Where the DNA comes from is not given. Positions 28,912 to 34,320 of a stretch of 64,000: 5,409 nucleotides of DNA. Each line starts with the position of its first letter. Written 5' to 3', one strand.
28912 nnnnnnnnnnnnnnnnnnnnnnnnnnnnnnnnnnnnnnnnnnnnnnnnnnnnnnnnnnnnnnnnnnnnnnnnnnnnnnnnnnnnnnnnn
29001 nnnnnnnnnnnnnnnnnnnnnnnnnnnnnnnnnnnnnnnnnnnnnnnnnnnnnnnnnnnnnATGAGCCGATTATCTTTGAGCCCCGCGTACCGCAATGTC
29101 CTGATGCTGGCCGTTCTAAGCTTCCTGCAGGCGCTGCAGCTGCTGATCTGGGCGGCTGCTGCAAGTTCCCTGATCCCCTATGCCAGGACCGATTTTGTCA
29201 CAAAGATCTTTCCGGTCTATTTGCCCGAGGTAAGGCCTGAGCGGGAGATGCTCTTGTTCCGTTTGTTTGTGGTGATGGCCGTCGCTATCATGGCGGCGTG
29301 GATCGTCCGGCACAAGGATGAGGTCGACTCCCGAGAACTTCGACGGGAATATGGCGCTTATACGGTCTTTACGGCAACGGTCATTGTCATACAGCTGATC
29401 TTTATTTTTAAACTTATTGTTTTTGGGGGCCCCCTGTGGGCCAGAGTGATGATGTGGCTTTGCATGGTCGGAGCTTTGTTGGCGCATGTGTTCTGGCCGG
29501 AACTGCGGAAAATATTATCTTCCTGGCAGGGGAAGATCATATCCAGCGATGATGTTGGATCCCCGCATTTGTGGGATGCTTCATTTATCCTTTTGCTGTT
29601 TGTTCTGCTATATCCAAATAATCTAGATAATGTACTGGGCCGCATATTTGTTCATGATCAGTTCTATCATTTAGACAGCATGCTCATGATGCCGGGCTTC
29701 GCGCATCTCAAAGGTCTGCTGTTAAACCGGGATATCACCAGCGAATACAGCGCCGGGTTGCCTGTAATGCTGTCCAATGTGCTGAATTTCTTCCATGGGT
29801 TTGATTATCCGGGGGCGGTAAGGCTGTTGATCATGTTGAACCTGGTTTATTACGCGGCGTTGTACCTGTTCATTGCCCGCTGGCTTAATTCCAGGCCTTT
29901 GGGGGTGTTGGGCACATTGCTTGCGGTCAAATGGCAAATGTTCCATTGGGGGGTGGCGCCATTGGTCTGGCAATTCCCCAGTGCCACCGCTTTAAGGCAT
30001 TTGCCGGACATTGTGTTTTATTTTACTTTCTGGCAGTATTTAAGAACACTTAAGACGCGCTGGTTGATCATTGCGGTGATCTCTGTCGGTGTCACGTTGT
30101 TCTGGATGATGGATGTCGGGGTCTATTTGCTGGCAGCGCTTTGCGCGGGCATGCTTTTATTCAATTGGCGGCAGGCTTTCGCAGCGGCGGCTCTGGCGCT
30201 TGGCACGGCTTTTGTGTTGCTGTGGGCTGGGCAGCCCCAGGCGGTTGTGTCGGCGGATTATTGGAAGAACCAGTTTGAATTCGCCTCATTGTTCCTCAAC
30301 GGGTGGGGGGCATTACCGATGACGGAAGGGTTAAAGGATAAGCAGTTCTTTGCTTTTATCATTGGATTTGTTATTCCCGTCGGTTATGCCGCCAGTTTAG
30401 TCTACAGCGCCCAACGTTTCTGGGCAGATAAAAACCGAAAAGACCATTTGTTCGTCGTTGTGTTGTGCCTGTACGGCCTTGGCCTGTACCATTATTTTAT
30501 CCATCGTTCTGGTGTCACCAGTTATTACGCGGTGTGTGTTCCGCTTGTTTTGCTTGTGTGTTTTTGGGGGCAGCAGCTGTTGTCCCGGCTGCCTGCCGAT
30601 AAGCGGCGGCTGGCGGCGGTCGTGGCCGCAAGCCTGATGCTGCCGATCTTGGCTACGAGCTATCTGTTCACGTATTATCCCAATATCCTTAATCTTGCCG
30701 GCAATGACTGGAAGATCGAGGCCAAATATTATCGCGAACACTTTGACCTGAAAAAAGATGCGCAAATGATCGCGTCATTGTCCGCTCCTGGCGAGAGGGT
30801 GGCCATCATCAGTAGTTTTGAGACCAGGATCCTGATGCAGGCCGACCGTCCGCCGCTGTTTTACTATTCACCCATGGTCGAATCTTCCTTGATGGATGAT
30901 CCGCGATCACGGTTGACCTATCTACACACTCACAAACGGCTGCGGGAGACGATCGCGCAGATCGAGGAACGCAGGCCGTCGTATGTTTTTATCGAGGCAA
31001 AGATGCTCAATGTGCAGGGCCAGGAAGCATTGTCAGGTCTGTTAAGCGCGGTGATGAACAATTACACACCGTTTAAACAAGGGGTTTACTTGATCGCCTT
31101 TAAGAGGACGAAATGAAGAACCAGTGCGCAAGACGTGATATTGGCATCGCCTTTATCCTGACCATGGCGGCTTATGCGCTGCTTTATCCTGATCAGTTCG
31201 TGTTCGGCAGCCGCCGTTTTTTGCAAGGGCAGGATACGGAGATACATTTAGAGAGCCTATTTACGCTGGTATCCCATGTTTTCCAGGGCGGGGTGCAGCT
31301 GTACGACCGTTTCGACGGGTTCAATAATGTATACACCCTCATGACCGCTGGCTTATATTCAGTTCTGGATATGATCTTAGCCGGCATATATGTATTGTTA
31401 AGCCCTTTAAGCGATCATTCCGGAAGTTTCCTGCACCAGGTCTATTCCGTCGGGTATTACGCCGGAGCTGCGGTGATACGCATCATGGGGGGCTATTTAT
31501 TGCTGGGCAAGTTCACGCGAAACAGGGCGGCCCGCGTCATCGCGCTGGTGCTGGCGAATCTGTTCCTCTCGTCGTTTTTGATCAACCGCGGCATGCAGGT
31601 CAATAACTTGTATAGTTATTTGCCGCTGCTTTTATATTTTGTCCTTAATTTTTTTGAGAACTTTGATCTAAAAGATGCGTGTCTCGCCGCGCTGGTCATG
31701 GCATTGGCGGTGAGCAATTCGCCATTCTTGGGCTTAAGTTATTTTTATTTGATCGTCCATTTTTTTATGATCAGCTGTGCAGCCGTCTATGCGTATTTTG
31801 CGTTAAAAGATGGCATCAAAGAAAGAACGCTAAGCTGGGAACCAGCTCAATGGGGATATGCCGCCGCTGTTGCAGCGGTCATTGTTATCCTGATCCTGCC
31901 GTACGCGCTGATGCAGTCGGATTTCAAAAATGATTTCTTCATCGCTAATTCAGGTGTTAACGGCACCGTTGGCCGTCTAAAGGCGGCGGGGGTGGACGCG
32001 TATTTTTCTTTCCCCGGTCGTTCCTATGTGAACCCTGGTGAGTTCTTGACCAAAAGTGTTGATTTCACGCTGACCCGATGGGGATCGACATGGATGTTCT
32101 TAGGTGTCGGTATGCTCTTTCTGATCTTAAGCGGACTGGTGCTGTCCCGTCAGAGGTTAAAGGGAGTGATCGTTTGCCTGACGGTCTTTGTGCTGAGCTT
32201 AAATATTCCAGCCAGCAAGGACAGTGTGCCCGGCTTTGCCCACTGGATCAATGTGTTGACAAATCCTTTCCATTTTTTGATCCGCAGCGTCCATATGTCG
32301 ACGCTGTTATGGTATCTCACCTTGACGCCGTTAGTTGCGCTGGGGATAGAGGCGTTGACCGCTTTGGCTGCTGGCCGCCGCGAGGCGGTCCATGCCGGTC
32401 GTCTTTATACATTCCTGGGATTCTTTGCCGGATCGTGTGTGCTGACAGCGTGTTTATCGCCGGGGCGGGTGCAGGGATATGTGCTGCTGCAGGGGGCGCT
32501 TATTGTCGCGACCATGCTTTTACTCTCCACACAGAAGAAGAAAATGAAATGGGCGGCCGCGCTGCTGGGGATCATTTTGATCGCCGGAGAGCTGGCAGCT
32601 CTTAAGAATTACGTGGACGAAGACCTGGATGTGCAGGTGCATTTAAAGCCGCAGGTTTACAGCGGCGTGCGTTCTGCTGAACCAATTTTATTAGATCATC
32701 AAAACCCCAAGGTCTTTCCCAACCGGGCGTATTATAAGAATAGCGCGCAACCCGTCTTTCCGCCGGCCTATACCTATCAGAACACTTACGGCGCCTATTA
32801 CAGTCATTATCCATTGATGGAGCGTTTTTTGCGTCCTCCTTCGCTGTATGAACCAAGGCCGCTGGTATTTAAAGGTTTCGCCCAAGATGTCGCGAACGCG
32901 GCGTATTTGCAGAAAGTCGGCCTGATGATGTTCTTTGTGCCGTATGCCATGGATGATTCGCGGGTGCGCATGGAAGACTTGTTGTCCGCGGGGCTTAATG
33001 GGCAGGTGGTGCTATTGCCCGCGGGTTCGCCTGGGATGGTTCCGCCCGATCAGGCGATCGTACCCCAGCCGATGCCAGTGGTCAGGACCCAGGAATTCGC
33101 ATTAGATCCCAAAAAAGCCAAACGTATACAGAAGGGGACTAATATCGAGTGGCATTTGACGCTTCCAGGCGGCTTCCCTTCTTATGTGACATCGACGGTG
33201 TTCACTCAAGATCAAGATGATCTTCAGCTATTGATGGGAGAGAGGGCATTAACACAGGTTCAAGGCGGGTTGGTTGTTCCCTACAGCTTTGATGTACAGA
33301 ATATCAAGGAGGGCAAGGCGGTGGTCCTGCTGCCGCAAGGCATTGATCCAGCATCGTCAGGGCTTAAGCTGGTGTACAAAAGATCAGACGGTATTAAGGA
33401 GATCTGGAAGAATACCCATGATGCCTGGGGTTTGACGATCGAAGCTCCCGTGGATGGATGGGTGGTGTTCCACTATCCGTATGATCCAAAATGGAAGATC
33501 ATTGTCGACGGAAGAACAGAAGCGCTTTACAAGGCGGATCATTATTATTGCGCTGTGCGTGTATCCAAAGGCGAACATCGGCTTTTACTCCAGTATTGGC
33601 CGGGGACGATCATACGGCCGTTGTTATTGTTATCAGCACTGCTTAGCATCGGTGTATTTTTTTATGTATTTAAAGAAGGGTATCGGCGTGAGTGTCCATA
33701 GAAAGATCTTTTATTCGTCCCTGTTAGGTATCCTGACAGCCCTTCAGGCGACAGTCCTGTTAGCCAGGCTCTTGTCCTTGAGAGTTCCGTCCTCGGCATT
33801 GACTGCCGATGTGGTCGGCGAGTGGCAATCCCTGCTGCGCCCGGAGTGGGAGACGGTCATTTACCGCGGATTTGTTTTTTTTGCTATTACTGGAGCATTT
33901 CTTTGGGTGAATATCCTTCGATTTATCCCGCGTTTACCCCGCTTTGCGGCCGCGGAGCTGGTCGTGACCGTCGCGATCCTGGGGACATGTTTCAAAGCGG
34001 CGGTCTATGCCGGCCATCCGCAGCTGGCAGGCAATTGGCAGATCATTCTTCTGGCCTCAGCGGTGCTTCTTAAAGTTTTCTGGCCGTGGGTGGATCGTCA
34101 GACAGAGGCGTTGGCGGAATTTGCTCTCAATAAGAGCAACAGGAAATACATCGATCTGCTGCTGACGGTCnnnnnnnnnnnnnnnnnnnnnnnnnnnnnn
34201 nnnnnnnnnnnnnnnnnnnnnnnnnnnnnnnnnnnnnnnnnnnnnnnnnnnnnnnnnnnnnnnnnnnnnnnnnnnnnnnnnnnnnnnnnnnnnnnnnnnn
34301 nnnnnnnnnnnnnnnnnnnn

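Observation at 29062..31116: Family C appears to be an undescribed membrane-protein family with a conserved soluble C-terminal domain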

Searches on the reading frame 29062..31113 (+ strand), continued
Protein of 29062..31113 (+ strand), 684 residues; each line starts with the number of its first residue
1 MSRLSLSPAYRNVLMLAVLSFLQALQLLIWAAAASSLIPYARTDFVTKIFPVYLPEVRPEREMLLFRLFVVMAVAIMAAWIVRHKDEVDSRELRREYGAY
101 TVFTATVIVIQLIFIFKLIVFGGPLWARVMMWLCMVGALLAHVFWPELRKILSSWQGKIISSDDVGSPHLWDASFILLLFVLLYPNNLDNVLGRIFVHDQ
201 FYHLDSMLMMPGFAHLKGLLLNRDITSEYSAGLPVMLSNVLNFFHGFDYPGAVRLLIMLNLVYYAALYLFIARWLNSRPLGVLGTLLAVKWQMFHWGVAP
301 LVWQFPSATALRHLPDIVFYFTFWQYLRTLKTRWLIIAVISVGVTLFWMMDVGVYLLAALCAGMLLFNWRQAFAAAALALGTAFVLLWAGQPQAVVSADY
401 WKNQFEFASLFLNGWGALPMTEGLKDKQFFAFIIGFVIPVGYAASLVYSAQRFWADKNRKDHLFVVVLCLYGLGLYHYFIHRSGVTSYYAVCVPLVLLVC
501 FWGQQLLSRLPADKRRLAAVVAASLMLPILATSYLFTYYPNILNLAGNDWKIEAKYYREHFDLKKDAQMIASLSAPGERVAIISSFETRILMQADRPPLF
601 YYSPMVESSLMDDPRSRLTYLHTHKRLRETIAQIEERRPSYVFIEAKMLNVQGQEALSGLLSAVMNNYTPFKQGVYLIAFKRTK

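Call 70: find_encoding_contigs(protein=P0001, flank=10000, max_places=3)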
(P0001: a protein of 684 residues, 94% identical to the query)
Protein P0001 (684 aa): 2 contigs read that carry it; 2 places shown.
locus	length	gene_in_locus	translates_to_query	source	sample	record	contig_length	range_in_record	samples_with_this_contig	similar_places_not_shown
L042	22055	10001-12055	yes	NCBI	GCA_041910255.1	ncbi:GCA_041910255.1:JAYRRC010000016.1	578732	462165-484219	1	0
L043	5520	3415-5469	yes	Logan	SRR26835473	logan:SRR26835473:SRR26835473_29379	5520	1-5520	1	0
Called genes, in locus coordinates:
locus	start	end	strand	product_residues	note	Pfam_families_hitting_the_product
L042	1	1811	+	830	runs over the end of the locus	PF09586:YfhO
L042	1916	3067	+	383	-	PF13173:AAA_14, PF13635:DUF4143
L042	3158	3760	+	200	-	PF18780:HNH_repeat, PF01844:HNH, PF14279:HNH_5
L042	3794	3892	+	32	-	-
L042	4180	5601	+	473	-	PF01266:DAO (weak), PF01593:Amino_oxidase, PF12831:FAD_oxidored, PF13450:NAD_binding_8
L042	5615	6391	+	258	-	PF00106:adh_short, PF08659:KR (faint), PF13561:adh_short_C2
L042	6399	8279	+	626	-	PF13522:GATase_6, PF13537:GATase_7, PF12481:DUF3700 (weak), PF00733:Asn_synthase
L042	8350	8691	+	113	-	-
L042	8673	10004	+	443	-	PF01266:DAO (faint), PF01494:FAD_binding_3 (weak), PF07992:Pyr_redox_2 (weak), PF00732:GMC_oxred_N, PF05199:GMC_oxred_C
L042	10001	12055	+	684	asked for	-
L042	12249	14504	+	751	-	-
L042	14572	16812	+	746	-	-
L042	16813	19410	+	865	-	PF09586:YfhO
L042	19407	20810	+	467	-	PF13489:Methyltransf_23, PF08003:Methyltransf_9 (weak), PF08241:Methyltransf_11, PF08242:Methyltransf_12, PF13649:Methyltransf_25, PF13847:Methyltransf_31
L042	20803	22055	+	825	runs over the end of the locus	-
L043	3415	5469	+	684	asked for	-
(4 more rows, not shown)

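Call 91: search_protein_families(library=ncbifam, proteins=[L012:7573-8289:+, L014:4327-5052:+, L021:6153-6857:+, L022:6243-6950:+, L025:5277-5987:+, L016:5906-7468:+, L028:4943-5665:+], max_evalue=1e-8)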
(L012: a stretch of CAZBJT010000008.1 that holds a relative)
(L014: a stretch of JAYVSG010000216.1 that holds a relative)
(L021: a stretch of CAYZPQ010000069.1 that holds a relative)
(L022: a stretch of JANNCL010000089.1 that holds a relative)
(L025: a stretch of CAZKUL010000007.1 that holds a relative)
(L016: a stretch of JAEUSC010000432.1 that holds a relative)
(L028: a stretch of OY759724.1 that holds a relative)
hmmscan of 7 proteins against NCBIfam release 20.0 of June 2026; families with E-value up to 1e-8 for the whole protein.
L012:7573-8289:+ (239 aa): 7 families
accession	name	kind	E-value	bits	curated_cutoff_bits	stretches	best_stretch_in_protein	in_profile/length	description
NF007986.1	PRK10714.1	equivalog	1.9e-13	50.1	529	1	2-165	3-169/316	undecaprenyl-phosphate 4-deoxy-4-formamido-L-arabinose transferase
NF041875.1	EPS_EpsD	equivalog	6.2e-13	48.8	370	1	7-100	1-95/325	exopolysaccharide biosynthesis glycosyltransferase EpsD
TIGR04182.1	glyco_TIGR04182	equivalog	1.5e-12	47.5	325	1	7-216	2-203/293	S-layer glycoprotein N-glycosyltransferase AglJ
NF047588.1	GlcsyltransPgfSStrep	equivalog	3.8e-12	46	500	1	7-168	3-167/308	glycosyltransferase PgfS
TIGR04283.1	glyco_like_mftF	equivalog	1.2e-11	44.6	182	1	7-144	1-131/221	TIGR04283 family arsenosugar biosynthesis glycosyltransferase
TIGR03937.1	PgaC_IcaA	equivalog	2.3e-11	43.3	422.3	1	2-110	42-151/407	poly-beta-1,6-N-acetyl-D-glucosamine synthase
TIGR03965.1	mycofact_glyco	equivalog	7.1e-09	35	280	1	2-116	71-186/467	mycofactocin biosynthesis glycosyltransferase MftF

L014:4327-5052:+ (242 aa): 1 family
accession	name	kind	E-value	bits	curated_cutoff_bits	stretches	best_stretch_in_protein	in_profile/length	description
NF047588.1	GlcsyltransPgfSStrep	equivalog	4.6e-09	35.9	500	1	6-174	3-166/308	glycosyltransferase PgfS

L021:6153-6857:+ (235 aa): 4 families
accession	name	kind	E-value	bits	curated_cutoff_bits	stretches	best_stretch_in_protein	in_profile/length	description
TIGR03937.1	PgaC_IcaA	equivalog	8.2e-12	44.8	422.3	1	3-97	47-135/407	poly-beta-1,6-N-acetyl-D-glucosamine synthase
NF047588.1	GlcsyltransPgfSStrep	equivalog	4.9e-11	42.4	500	1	1-120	1-117/308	glycosyltransferase PgfS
NF047683.1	TeichurnBiosyTuaG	equivalog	7.2e-11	42.2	400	1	3-115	8-114/252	teichuronic acid biosynthesis protein TuaG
NF007482.0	PRK10073.1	equivalog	2.5e-10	39.9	423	1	3-99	8-97/334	glycosyltransferase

L022:6243-6950:+ (236 aa): 3 families
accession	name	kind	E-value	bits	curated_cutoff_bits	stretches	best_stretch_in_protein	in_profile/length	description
NF007986.1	PRK10714.1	equivalog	1.6e-15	57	529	1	4-221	7-223/316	undecaprenyl-phosphate 4-deoxy-4-formamido-L-arabinose transferase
NF047588.1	GlcsyltransPgfSStrep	equivalog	4.3e-14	52.4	500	1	5-223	3-221/308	glycosyltransferase PgfS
TIGR03937.1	PgaC_IcaA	equivalog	8.8e-11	41.4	422.3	1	4-142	46-185/407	poly-beta-1,6-N-acetyl-D-glucosamine synthase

L025:5277-5987:+ (237 aa): 13 families
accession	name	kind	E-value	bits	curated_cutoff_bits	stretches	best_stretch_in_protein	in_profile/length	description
NF047588.1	GlcsyltransPgfSStrep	equivalog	3.7e-21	75.7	500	1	5-173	3-168/308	glycosyltransferase PgfS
NF058614.1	PPMAGASynPpgS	equivalog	5.5e-17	61.9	370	1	7-205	4-196/226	polyprenyl-phospho-N-acetylgalactosaminyl synthase PpgS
NF007986.1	PRK10714.1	equivalog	3e-16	59.3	529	1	3-171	6-171/316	undecaprenyl-phosphate 4-deoxy-4-formamido-L-arabinose transferase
TIGR04182.1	glyco_TIGR04182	equivalog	5.1e-15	55.6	325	1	5-217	2-203/293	S-layer glycoprotein N-glycosyltransferase AglJ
NF041875.1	EPS_EpsD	equivalog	1.1e-14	54.6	370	1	5-212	1-210/325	exopolysaccharide biosynthesis glycosyltransferase EpsD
NF041391.1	DPhHxTase_Halo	equivalog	1.4e-14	53.6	375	1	11-207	3-185/213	dolichyl-phosphate hexose transferase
NF007482.0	PRK10073.1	equivalog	1e-13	51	423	1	3-121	6-122/334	glycosyltransferase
TIGR03937.1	PgaC_IcaA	equivalog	1e-13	51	422.3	1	3-94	45-135/407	poly-beta-1,6-N-acetyl-D-glucosamine synthase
TIGR04283.1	glyco_like_mftF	equivalog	8.2e-10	38.6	182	1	5-98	1-86/221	TIGR04283 family arsenosugar biosynthesis glycosyltransferase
TIGR03965.1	mycofact_glyco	equivalog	8.9e-10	38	280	1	3-96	74-166/467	mycofactocin biosynthesis glycosyltransferase MftF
NF047683.1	TeichurnBiosyTuaG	equivalog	9.2e-10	38.6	400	1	3-106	6-108/252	teichuronic acid biosynthesis protein TuaG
NF038302.1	EPS_HpsE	equivalog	5.5e-09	35.4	300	1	4-96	2-98/307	hormogonium polysaccharide biosynthesis glycosyltransferase HpsE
NF010496.0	PRK13915.1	equivalog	7.1e-09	35.2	262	1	3-97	31-129/307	glucosyl-3-phosphoglycerate synthase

L016:5906-7468:+ (521 aa): 20 families
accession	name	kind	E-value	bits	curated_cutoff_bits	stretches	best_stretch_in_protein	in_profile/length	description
NF007986.1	PRK10714.1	equivalog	2.3e-23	82.7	529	1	15-185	8-173/316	undecaprenyl-phosphate 4-deoxy-4-formamido-L-arabinose transferase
NF047588.1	GlcsyltransPgfSStrep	equivalog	1.2e-17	64.1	500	1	15-186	3-169/308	glycosyltransferase PgfS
NF045667.1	MTase_DVU1556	equivalog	3.3e-17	62.6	155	1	290-425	21-164/213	DVU_1556 family methyltransferase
TIGR03937.1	PgaC_IcaA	equivalog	4.8e-16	58.7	422.3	1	11-107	43-136/407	poly-beta-1,6-N-acetyl-D-glucosamine synthase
NF041875.1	EPS_EpsD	equivalog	7.7e-15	55.1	370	1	15-159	1-145/325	exopolysaccharide biosynthesis glycosyltransferase EpsD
TIGR04182.1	glyco_TIGR04182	equivalog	2.6e-14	53.3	325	1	15-241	2-217/293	S-layer glycoprotein N-glycosyltransferase AglJ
NF007482.0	PRK10073.1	equivalog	8.2e-14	51.3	423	1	12-111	5-100/334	glycosyltransferase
TIGR04283.1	glyco_like_mftF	equivalog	7.9e-12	45.2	182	1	15-117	1-92/221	TIGR04283 family arsenosugar biosynthesis glycosyltransferase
NF058614.1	PPMAGASynPpgS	equivalog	8.5e-12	45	370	1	16-224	3-205/226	polyprenyl-phospho-N-acetylgalactosaminyl synthase PpgS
TIGR02072.1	BioC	equivalog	9.3e-12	45.3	184.95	1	277-387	20-134/244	malonyl-ACP O-methyltransferase BioC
NF038302.1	EPS_HpsE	equivalog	1.6e-11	43.8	300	1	15-112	3-102/307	hormogonium polysaccharide biosynthesis glycosyltransferase HpsE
TIGR01983.1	UbiG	equivalog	3.3e-11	42.9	102.95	1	286-386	44-152/228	bifunctional 2-polyprenyl-6-hydroxyphenol methylase/3-demethylubiquinol 3-O-methyltransferase UbiG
NF010496.0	PRK13915.1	equivalog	3.8e-11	42.6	262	1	11-114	29-134/307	glucosyl-3-phosphoglycerate synthase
NF050050.1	ProtGlycPglI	equivalog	4.1e-11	42.8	500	1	13-136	2-123/306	GalNAc(5)-diNAcBac-PP-undecaprenol beta-1,3-glucosyltransferase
NF047683.1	TeichurnBiosyTuaG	equivalog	4.4e-11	42.9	400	1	12-123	5-113/252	teichuronic acid biosynthesis protein TuaG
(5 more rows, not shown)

L028:4943-5665:+ (241 aa): 8 families
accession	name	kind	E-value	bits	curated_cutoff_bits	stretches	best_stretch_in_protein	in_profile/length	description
TIGR03937.1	PgaC_IcaA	equivalog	6.9e-17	61.5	422.3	1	1-109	46-150/407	poly-beta-1,6-N-acetyl-D-glucosamine synthase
NF047588.1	GlcsyltransPgfSStrep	equivalog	1e-14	54.5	500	1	2-111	3-112/308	glycosyltransferase PgfS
NF007482.0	PRK10073.1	equivalog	6.4e-14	51.7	423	1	2-116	8-117/334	glycosyltransferase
NF041875.1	EPS_EpsD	equivalog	6.1e-12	45.6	370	1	2-104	1-99/325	exopolysaccharide biosynthesis glycosyltransferase EpsD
NF047683.1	TeichurnBiosyTuaG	equivalog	1.1e-11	44.9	400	1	2-116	8-118/252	teichuronic acid biosynthesis protein TuaG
NF007986.1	PRK10714.1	equivalog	6.9e-10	38.4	529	1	2-135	8-141/316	undecaprenyl-phosphate 4-deoxy-4-formamido-L-arabinose transferase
TIGR04182.1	glyco_TIGR04182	equivalog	2.4e-09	37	325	1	2-230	2-223/293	S-layer glycoprotein N-glycosyltransferase AglJ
TIGR04283.1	glyco_like_mftF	equivalog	6.2e-09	35.8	182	1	2-123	1-112/221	TIGR04283 family arsenosugar biosynthesis glycosyltransferase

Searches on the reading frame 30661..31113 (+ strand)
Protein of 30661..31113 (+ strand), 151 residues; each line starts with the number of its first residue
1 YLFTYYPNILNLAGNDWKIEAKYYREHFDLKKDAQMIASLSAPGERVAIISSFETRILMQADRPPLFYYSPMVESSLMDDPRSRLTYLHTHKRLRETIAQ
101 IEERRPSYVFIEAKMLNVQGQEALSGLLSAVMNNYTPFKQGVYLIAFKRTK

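Call 53: predict_structure(alignment_id=A5)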
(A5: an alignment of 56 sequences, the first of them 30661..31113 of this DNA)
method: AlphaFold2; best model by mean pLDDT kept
length: 151 residues; sequences in the alignment: 56
mean_pLDDT: 89.6   pTM: 0.84
mean pLDDT of the five models: 89.6, 87.3, 87.1, 85.0, 84.8
residues with pLDDT >= 90: 93; 70-90: 46; 50-70: 12; < 50: 0
segments of 3 or more residues with pLDDT < 50: none
pLDDT, mean of each block of 10 residues (from residue 1): 60 75 87 98 97 93 93 86 85 94 97 92 94 98 97 80
secondary structure, 60 per line:
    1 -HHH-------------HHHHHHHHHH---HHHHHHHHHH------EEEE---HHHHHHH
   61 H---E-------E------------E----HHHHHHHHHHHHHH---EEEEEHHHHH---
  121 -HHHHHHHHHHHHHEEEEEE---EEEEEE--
elements in order: H18-27 H31-40 E47-50 H54-61 H91-104 E108-112 H113-117 H122-134 E135-140 E144-149

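Call 65: search_protein_families(library=pfam, proteins=[window:30661-31113:+], max_evalue=10)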
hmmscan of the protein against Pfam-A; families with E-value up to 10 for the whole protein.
window:30661-31113:+ (151 aa): 0 families

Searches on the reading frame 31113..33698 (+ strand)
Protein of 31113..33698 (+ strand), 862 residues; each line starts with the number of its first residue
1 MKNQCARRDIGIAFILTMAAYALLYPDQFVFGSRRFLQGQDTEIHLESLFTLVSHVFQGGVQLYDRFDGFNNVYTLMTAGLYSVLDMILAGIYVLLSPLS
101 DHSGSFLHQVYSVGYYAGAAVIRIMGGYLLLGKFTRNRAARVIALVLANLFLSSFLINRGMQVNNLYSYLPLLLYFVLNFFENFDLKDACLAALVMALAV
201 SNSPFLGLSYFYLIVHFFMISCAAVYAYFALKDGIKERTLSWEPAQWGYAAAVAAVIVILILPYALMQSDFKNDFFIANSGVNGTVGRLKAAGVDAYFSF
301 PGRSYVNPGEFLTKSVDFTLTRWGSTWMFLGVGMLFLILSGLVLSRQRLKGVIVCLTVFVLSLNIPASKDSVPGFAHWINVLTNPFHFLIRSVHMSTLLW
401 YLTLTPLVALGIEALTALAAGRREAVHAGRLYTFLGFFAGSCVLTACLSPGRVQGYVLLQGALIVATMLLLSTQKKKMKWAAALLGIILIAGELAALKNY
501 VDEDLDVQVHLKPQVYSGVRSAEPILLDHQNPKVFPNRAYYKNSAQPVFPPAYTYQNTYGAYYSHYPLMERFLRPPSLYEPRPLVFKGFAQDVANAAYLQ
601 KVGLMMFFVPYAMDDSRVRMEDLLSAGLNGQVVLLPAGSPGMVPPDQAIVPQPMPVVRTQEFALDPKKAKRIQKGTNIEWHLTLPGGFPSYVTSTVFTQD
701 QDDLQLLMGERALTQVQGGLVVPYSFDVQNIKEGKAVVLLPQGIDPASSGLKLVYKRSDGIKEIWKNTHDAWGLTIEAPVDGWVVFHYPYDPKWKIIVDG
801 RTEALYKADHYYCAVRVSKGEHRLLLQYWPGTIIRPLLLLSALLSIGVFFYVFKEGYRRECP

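Call 7: search_protein_families(library=pfam, proteins=[window:31113-33698:+], max_evalue=0.01)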
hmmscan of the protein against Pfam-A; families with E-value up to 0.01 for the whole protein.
window:31113-33698:+ (862 aa): 1 family
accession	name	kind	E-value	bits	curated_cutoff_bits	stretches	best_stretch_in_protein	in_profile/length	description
PF09586.16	YfhO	-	7.9e-08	31.6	28.5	1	775-833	769-828/835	Bacterial membrane protein YfhO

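Call 80: search_protein_families(library=ncbifam, proteins=[window:31113-33698:+], max_evalue=0.001)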
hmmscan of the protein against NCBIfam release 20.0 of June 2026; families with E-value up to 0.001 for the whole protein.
window:31113-33698:+ (862 aa): 0 families

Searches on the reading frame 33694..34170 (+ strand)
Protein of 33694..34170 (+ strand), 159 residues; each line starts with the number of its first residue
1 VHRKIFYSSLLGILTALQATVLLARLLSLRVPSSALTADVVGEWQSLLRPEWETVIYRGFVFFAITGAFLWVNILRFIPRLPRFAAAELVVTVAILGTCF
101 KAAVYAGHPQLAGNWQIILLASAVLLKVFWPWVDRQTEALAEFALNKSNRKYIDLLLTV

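Call 65: search_protein_families(library=pfam, proteins=[window:33694-34170:+], max_evalue=10)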
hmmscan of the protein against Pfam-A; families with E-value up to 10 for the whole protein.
window:33694-34170:+ (159 aa): 1 family
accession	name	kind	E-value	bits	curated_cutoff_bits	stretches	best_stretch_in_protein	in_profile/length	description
PF25221.1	5TMH_Lnb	-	0.022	15.3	25.2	1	60-142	14-95/144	Lnb transmembrane domain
